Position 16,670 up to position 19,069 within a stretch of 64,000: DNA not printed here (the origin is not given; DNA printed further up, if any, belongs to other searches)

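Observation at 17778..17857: Hairpin repeat inserted in frame inside the acetyl-CoA synthetase gene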

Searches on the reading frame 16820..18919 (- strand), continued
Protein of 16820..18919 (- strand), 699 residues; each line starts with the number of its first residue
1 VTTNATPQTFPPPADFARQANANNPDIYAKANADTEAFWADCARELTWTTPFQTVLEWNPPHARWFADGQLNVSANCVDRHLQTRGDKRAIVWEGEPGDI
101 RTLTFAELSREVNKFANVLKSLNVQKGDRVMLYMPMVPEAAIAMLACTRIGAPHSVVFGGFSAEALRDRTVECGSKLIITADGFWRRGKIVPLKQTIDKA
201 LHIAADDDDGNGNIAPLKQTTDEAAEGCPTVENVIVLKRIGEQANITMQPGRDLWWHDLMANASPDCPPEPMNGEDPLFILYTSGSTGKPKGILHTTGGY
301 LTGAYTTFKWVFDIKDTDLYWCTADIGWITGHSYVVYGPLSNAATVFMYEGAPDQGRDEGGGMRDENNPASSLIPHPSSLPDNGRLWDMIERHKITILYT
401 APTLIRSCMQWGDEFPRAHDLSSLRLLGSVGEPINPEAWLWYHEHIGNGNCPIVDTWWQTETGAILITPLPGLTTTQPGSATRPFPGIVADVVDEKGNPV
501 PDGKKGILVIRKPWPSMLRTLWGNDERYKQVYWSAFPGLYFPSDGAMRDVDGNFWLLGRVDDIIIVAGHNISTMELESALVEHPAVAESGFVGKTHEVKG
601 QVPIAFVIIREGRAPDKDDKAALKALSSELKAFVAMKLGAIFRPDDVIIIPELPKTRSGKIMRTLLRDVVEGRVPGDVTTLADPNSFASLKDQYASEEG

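Call 44: search_solved_structures(query=window:16823-18919:-, show_alignments=1, max_evalue=1e-100)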
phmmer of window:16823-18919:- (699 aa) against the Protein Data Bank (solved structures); distinct sequences matched with E-value up to 1e-100: 21.
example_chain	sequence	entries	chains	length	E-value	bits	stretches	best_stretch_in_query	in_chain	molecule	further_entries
2p20_A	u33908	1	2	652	4e-201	673.2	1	28-354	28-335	Acetyl-coenzyme A synthetase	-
2p2f_A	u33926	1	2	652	1.9e-200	670.9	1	28-354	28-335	Acetyl-coenzyme A synthetase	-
2p2q_A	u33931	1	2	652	2e-200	670.8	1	28-354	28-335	Acetyl-coenzyme A synthetase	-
5jrh_A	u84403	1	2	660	2e-200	670.8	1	28-354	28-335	Acetyl-coenzyme A synthetase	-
2p2m_A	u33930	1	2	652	5.3e-200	669.4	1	28-354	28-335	Acetyl-coenzyme A synthetase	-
2p2b_A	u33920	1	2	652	6.1e-200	669.2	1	28-354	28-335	Acetyl-coenzyme A synthetase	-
2p2j_A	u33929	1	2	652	1.3e-199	668.1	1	28-354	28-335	Acetyl-coenzyme A synthetase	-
1pg3_A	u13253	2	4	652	2.4e-199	667.2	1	28-354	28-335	acetyl-CoA synthetase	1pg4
7mmz_A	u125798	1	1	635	1.1e-191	642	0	380-687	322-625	Acetyl-coenzyme A synthetase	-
8rpk_A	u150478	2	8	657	8.4e-191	639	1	217-681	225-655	Acetate--CoA ligase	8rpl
5ifi_A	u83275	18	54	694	3.3e-177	594.1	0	381-692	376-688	Acetyl-coenzyme A synthetase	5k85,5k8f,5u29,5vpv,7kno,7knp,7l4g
7kq6_A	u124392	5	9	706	1.8e-173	581.7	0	380-692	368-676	Acetyl-coenzyme A synthetase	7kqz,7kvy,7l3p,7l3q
7kcp_A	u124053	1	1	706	1.9e-172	578.3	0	380-692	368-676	Acetyl-coenzyme A synthetase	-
7kdn_A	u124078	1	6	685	6.5e-171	573.3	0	27-353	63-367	Acetyl-coenzyme A synthetase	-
11km_A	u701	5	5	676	7.4e-170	569.8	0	379-685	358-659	Acetyl-coenzyme A synthetase | Probable acetyl-coenzyme A synthetase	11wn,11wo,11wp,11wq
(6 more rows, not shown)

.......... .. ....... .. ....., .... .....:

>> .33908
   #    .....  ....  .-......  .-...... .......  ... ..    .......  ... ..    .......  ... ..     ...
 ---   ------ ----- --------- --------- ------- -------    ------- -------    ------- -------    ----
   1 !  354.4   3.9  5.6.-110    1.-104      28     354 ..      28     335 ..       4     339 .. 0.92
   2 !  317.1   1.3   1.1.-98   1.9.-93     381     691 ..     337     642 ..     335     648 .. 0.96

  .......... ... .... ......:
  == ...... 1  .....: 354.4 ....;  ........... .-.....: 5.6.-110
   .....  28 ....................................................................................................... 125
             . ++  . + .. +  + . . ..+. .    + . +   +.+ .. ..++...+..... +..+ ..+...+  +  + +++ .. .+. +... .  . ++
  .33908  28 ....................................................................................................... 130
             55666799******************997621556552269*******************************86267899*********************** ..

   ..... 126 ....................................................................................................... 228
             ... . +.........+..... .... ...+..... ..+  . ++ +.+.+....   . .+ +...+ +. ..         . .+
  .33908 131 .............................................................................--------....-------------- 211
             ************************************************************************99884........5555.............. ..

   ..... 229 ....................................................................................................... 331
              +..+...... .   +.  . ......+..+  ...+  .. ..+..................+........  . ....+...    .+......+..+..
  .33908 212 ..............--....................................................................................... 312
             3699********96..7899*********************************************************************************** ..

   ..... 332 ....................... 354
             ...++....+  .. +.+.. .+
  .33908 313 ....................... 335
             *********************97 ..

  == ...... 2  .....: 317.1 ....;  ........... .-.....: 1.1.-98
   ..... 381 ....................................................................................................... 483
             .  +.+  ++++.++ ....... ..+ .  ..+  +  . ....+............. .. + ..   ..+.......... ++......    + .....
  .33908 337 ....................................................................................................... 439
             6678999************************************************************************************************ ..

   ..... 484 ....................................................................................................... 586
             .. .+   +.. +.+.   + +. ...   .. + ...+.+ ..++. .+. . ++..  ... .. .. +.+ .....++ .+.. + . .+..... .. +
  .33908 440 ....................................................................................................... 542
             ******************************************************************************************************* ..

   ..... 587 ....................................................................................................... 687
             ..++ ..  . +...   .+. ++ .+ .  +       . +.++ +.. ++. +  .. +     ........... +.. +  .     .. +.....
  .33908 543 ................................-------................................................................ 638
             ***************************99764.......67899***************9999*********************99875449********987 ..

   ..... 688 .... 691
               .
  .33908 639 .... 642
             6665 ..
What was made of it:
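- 16820..18919 (-): acs, acetate--CoA ligase, intact 699-aa ORF hosting the hairpin. PDB Acs 2p20 E 4e-201 (call 44).
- Checked: In the alignment with Salmonella Acs 2p20 it falls between N335 and P337, i.e. within EGVPN-W-PTPARM (call 44).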

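Call 55: predict_structure(alignment_id=A1)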
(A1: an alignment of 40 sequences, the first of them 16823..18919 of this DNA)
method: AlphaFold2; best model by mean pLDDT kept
length: 699 residues; sequences in the alignment: 40
mean_pLDDT: 78.2   pTM: 0.80
mean pLDDT of the five models: 78.2, 75.2, 74.4, 73.7, 71.9
residues with pLDDT >= 90: 264; 70-90: 231; 50-70: 131; < 50: 73
segments of 3 or more residues with pLDDT < 50: 1-4, 188-213, 285-288, 326-331, 359-377, 653-657, 679-681, 697-699
pLDDT, mean of each block of 10 residues (from residue 1): 58 91 92 95 97 90 88 97 96 85 98 98 95 89 97 80 80 91 67 31 29 68 92 94 83 96 96 92 55 82 92 92 57 73 91 63 44 48 86 93 78 91 90 76 90 77 75 83 86 87 86 77 60 64 76 74 63 68 75 71 78 76 89 84 78 49 63 53 57 55
secondary structure, 60 per line:
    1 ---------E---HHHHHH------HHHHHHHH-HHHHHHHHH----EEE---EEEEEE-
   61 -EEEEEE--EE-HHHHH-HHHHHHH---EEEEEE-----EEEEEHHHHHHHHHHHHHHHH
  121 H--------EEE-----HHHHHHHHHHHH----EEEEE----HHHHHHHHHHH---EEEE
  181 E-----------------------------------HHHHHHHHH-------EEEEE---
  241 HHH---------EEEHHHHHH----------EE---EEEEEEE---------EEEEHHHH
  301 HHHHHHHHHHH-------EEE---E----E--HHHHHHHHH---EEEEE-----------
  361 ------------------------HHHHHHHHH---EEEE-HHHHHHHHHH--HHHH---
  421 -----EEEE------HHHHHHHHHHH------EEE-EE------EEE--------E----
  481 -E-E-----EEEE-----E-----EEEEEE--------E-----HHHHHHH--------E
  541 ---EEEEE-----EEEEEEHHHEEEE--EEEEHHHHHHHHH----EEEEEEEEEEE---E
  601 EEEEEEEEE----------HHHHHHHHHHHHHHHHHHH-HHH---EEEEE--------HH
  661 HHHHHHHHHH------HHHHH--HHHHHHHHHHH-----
elements in order (helices of 4 or more, strands of 3 or more residues): H14-19 H26-33 H35-43 E48-50 E54-59 E62-67 H73-77 H79-85 E89-94 E100-104 H105-121 E130-132 H138-149 E154-158 H163-173 E177-181 H217-225 E233-237 E253-255 H256-261 E277-283 E293-296 H297-311 E319-321 H333-341 E345-349 H385-393 E397-400 H402-411 H414-417 E426-429 H436-446 E453-455 E465-467 E490-493 E505-510 H525-531 E544-548 E554-559 E563-566 E569-572 H573-581 E586-596 E600-609 H620-638 E646-650 H659-670 H677-681 H684-694
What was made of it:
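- On Rickettsia palindromic element-like in-frame palindrome: AF2 gives pLDDT below 50 and coil for residues 359-377, between strand 345-349 and helix 385-393 (call 55).
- In the AF2 model, residues 359-377 have pLDDT below 50 and lie between strand 345-349 and helix 385-393 (call 55).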

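Call 66: search_solved_structures(query=L164:16962-18512:-, show_alignments=1, max_evalue=1e-10)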
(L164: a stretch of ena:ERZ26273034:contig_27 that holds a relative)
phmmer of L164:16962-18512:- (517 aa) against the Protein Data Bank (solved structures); distinct sequences matched with E-value up to 1e-10: 4.
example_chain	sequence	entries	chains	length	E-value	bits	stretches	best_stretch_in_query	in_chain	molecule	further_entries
7mjv_A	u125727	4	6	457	3.6e-47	164.5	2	246-424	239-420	tRNA-2-methylthio-N(6)-dimethylallyladenosine synthase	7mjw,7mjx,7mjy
7mjz_A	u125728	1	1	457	4.1e-47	164.3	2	246-424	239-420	tRNA-2-methylthio-N(6)-dimethylallyladenosine synthase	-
4jc0_A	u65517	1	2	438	8.7e-35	123.7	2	234-415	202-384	Ribosomal protein S12 methylthiotransferase RimO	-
2qgq_A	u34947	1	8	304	4.2e-32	114.9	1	234-415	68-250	Protein TM_1862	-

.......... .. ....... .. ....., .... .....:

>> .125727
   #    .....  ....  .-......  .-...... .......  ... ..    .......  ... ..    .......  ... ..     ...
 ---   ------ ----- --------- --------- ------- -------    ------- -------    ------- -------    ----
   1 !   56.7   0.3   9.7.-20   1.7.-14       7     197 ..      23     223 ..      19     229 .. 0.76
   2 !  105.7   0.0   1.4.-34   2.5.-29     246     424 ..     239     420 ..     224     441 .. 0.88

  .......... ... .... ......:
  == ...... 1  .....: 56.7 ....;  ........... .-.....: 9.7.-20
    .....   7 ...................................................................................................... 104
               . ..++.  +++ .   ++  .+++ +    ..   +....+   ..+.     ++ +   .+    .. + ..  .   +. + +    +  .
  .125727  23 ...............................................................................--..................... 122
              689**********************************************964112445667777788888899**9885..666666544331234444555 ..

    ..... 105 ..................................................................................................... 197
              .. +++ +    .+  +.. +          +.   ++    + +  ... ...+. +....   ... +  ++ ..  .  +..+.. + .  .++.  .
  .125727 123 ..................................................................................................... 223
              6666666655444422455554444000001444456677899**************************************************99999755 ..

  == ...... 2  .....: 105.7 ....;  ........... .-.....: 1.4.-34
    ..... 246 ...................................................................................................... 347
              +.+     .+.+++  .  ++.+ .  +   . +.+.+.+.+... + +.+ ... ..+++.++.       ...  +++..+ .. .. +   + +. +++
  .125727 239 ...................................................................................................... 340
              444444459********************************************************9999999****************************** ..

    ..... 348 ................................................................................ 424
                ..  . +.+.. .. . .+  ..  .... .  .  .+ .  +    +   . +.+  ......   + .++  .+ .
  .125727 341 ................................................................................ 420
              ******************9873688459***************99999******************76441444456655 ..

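Call 72: search_protein_families(library=ncbifam, proteins=[window:16823-18919:-, L166:12587-13846:-, L164:16962-18512:-])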
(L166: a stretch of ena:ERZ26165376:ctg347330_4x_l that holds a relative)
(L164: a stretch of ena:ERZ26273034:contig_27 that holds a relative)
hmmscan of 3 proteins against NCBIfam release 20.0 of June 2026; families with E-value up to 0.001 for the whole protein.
window:16823-18919:- (699 aa): 102 families (the best 25 are shown)
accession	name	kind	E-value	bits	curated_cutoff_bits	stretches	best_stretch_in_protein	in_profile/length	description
NF001208.0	PRK00174.1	subfamily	1.4e-289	962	657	3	379-695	336-646/649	acetate--CoA ligase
TIGR02188.1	Ac_CoA_lig_AcsA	equivalog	5.2e-276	916.9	724.95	3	379-692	318-628/629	acetate--CoA ligase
NF007815.0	PRK10524.1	equivalog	1.5e-169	565.5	955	3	380-693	313-626/629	propionate--CoA ligase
TIGR02316.1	propion_prpE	equivalog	9.4e-160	533.2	827.4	3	380-691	312-623/628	propionate--CoA ligase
NF003313.0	PRK04319.1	equivalog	1.2e-141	472.8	729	3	385-682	290-573/574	acetate--CoA ligase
NF002937.0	PRK03584.1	subfamily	2.5e-92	310.1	639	1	25-693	39-651/657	acetoacetate--CoA ligase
TIGR01217.1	ac_ac_CoA_syn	equivalog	1.6e-69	234.7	520.9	3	380-687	342-641/652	acetoacetate--CoA ligase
NF047394.1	AcylCoAsynMbcS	equivalog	1.6e-67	228.3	850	3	387-669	254-519/525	acyl-CoA synthetase MbcS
NF004837.0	PRK06187.1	subfamily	7.1e-59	199.4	476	2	382-671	248-523/531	long-chain-fatty-acid--CoA ligase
TIGR02262.1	benz_CoA_lig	subfamily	2.5e-52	178.2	375.25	3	381-668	239-507/508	benzoate-CoA ligase family protein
NF053567.1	HBDA_AROS1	equivalog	8.3e-44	149.8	1000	3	378-671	245-520/523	3-hydroxybenzoate--CoA ligase HbdA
NF006182.0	PRK08316.1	subfamily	8.4e-43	146.6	663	2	381-670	247-517/523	fatty acyl-CoA synthetase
NF005857.1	PRK07786.1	exception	1.5e-41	142.5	733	3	382-668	245-510/513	fatty-acid--CoA ligase FadD5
NF004822.0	PRK06178.1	equivalog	4.3e-41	141.2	782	2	477-669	389-566/571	acyl-CoA synthetase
NF005714.0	PRK07529.1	subfamily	4.2e-40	137.7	632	2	385-668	304-574/640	acyl-CoA synthetase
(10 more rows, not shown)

L166:12587-13846:- (420 aa): 7 families
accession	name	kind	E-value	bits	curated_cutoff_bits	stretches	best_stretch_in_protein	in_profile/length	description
NF004421.0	PRK05762.1-2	equivalog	1.4e-10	40.1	570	1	24-240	396-593/795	DNA polymerase II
NF004419.0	PRK05761.1-5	equivalog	3.4e-10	38.5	1285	1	137-286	649-794/932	DNA-directed DNA polymerase I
TIGR00592.1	pol2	superfamily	1.5e-09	36.4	239.95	1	142-324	895-1092/1176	DNA polymerase (pol2)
NF004417.0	PRK05761.1-3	equivalog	3.3e-09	35.3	780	1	135-337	578-788/858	DNA-directed DNA polymerase I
NF004420.0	PRK05762.1-1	equivalog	1e-06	27.7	1435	1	42-205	399-552/783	DNA polymerase II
NF004422.0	PRK05762.1-4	equivalog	1e-06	27.5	1103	1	40-213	401-564/789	DNA polymerase II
NF004415.0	PRK05761.1-1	equivalog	1.5e-06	26.4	1289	1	138-287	594-739/883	DNA-directed DNA polymerase I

L164:16962-18512:- (517 aa): 15 families
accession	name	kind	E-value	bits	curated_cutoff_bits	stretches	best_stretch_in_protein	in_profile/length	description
TIGR01579.1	MiaB-like-C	equivalog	4.6e-112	375.3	357.05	2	6-198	1-202/416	tRNA (N(6)-L-threonylcarbamoyladenosine(37)-C(2))-methylthiotransferase MtaB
TIGR00089.1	TIGR00089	subfamily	1.3e-109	366.9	251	1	4-421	2-391/429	MiaB/RimO family radical SAM methylthiotransferase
TIGR01574.1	miaB-methiolase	equivalog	3.4e-79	266.9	355.3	2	211-418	183-396/437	tRNA (N6-isopentenyl adenosine(37)-C2)-methylthiotransferase MiaB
TIGR01125.1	TIGR01125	equivalog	3.8e-65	220.6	356.95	1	5-418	3-386/432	30S ribosomal protein S12 methylthiotransferase RimO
NF010916.0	PRK14336.1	equivalog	6.9e-63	212.8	606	2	212-416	164-372/418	tRNA (N6-isopentenyl adenosine(37)-C2)-methylthiotransferase MiaB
TIGR01578.1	MiaB-like-B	hypoth_equivalog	4.3e-59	200.4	314.7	2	208-418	169-380/421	tRNA (N(6)-L-threonylcarbamoyladenosine(37)-C(2))-methylthiotransferase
TIGR04014.1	B12_SAM_MJ_0865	equivalog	6.7e-17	61.4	360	2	72-199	92-224/434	methyl-coenzyme M reductase glutamine C-methyltransferase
TIGR04013.1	B12_SAM_MJ_1487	hypoth_equivalog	6.1e-14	51.7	251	2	260-380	247-367/382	TIGR04013 family B12-binding domain/radical SAM domain-containing protein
TIGR04479.1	bcpD_PhpK_rSAM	subfamily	2.6e-05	22.8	600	0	280-349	342-409/504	PhpK family radical SAM P-methyltransferase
TIGR03904.1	SAM_YgiQ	equivalog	0.00016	20.4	462.35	1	133-370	291-528/558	YgiQ family radical SAM protein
TIGR03471.1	HpnJ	equivalog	0.00049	19.1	577.6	0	100-177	166-240/472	hopanoid biosynthesis associated radical SAM protein HpnJ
NF033070.1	rSAM_AprD4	equivalog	0.00049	19.1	500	0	69-186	132-248/456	AprD4 family radical SAM diol-dehydratase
TIGR04072.2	rSAM_ladder_B12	equivalog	0.00064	18.5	360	0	137-184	181-230/443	lipid biosynthesis B12-binding/radical SAM protein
TIGR00510.1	lipA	equivalog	0.0007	19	310.25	0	121-189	49-116/302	lipoyl synthase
TIGR04295.1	B12_rSAM_oligo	hypoth_equivalog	0.00078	18.2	400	0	137-184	201-248/422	TIGR04295 family B12-binding domain-containing radical SAM protein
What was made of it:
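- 16820..18919 (-): TIGR02188 916.9 bits against cut-off 724.95, matched in 3 stretches separated by two inserts (call 72).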
